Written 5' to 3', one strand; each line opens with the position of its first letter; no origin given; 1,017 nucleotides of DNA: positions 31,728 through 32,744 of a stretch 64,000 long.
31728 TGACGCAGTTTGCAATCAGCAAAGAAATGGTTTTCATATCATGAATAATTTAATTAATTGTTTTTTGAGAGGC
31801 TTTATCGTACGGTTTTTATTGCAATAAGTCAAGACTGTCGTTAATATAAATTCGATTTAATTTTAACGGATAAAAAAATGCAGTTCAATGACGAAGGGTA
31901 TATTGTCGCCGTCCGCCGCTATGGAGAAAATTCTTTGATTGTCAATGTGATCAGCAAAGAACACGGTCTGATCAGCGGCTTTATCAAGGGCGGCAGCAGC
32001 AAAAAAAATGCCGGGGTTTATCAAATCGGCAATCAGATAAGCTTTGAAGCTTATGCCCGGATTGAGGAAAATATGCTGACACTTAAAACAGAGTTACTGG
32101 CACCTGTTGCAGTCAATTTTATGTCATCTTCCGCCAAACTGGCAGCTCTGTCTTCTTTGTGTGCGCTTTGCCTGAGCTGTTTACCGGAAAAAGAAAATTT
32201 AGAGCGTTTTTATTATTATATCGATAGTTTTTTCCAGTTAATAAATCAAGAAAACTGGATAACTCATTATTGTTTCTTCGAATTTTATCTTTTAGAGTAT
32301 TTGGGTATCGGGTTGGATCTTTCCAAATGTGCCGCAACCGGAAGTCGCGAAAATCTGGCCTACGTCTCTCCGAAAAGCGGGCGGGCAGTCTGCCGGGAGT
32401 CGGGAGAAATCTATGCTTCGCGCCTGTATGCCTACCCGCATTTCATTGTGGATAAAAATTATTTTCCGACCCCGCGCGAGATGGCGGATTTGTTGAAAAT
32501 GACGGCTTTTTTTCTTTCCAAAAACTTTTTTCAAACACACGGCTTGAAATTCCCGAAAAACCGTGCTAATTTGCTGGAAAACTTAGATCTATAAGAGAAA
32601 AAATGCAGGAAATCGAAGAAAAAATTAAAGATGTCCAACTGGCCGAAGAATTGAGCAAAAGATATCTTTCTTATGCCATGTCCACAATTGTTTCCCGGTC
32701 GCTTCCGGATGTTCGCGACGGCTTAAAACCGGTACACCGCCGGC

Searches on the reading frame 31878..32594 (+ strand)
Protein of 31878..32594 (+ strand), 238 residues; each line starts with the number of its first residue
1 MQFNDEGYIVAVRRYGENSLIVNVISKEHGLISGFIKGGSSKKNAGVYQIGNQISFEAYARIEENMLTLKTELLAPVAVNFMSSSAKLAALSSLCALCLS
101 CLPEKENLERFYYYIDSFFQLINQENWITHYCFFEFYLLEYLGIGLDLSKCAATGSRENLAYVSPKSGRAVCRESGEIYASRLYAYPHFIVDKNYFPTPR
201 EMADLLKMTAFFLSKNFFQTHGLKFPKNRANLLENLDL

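Call 45: find_encoding_contigs(protein=window:31878-32594:+, flank=10000, max_places=10)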
Protein window:31878-32594:+ (238 aa): 11 contigs read that carry it; 5 places shown.
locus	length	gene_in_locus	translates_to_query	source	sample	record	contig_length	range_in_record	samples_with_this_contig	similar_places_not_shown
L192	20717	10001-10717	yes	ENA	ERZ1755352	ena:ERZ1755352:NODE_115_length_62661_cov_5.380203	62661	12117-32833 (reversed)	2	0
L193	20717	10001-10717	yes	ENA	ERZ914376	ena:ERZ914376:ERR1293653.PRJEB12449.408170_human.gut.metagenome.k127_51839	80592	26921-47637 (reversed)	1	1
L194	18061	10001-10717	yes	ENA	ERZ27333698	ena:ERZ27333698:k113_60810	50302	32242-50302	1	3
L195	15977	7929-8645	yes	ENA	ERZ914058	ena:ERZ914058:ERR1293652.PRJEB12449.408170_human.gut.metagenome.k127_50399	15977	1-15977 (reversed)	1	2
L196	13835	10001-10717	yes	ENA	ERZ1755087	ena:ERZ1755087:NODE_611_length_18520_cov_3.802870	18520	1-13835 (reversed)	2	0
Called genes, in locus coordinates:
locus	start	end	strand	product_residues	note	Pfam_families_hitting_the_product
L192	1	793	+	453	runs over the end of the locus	PF01946:Thi4 (weak), PF07992:Pyr_redox_2 (weak)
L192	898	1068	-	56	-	-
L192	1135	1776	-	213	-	-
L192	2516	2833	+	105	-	-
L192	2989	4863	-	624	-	PF13616:Rotamase_3 (faint), PF13623:SurA_N_2, PF13624:SurA_N_3, PF13145:Rotamase_2, PF00639:Rotamase, PF13145:Rotamase_2 (weak)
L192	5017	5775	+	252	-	PF00121:TIM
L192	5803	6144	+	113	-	PF03840:SecG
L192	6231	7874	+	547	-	PF06418:CTP_synth_N, PF00117:GATase, PF07722:Peptidase_C26 (faint)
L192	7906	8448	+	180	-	PF07017:PagP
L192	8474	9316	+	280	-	PF00793:DAHP_synth_1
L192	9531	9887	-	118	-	-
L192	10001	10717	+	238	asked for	PF11967:RecO_N, PF02565:RecO_C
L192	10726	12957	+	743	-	PF00521:DNA_topoisoIV, PF03989:DNA_gyraseA_C (weak)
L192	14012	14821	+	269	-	PF23343:REP_ORF2-G2P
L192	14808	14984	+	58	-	-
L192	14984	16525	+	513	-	PF02305:Phage_F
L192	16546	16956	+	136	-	-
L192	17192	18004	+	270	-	-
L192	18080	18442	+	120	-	PF03551:PadR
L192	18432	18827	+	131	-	-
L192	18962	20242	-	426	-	-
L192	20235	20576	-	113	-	PF03551:PadR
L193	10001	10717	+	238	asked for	PF11967:RecO_N, PF02565:RecO_C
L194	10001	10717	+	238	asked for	PF11967:RecO_N, PF02565:RecO_C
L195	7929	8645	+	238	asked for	PF11967:RecO_N, PF02565:RecO_C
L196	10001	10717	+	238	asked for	PF11967:RecO_N, PF02565:RecO_C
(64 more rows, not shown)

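Call 80: search_dna_similar(query=L192:14984-16525:+, collection=phages, mode=protein, max_rows=8)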
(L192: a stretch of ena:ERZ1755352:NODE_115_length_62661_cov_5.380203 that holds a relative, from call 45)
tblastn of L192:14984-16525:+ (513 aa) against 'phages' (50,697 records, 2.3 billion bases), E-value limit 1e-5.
Records with a match: 3953; places in all: 3996; records where one place covers at least 80% of the query: 3294.
Best place of each record, by identity: 80-90% 1; <60% 3952.
By first word of the organism name: bajarodmic 1179; Microviridae 1038; Dulem 478; Microvirus 204; Dipodfec 132; Capybara 116; Blackfly 107; Tortoise 94; Gokushovirus 88; Sigmofec 81; and 32 more.
By host as written in the record: - 1519; Peromyscus fraterculus 578; Ciona robusta 248; Varecia variegata 223; porcine 133; Homo sapiens 125; Hydrochoerus hydrochaeris 116; Austrosimulium ungulatum 107; and 53 more.
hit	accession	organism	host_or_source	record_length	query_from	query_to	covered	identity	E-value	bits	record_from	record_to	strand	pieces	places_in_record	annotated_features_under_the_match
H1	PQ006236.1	bajarodmic virus 140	Peromyscus fraterculus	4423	1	513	100%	83.7%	0e+0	879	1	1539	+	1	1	major capsid protein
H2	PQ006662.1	bajarodmic virus 500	Peromyscus fraterculus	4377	5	513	99%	51.5%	1e-171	527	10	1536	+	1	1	major capsid protein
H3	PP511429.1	Dulem virus 124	Eulemur fulvus collaris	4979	2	513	88%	56.4%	1e-96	541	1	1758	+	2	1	major capsid protein | hypothetical protein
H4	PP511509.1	Dulem virus 124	Varecia variegata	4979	2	513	88%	56.4%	1e-96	541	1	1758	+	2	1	major capsid protein | hypothetical protein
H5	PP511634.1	Dulem virus 124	Varecia variegata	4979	2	513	88%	56.4%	1e-96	541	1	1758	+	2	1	major capsid protein | hypothetical protein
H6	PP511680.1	Dulem virus 124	Varecia variegata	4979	2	513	88%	56.4%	1e-96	541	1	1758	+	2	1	major capsid protein | hypothetical protein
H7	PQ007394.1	bajarodmic virus 1120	Chaetodipus spinatus feces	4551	1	513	100%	48.1%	8e-150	470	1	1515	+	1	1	major capsid protein | hypothetical protein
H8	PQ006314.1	bajarodmic virus 214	Peromyscus fraterculus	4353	7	507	98%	47.8%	2e-151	473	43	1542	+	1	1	major capsid protein | hypothetical protein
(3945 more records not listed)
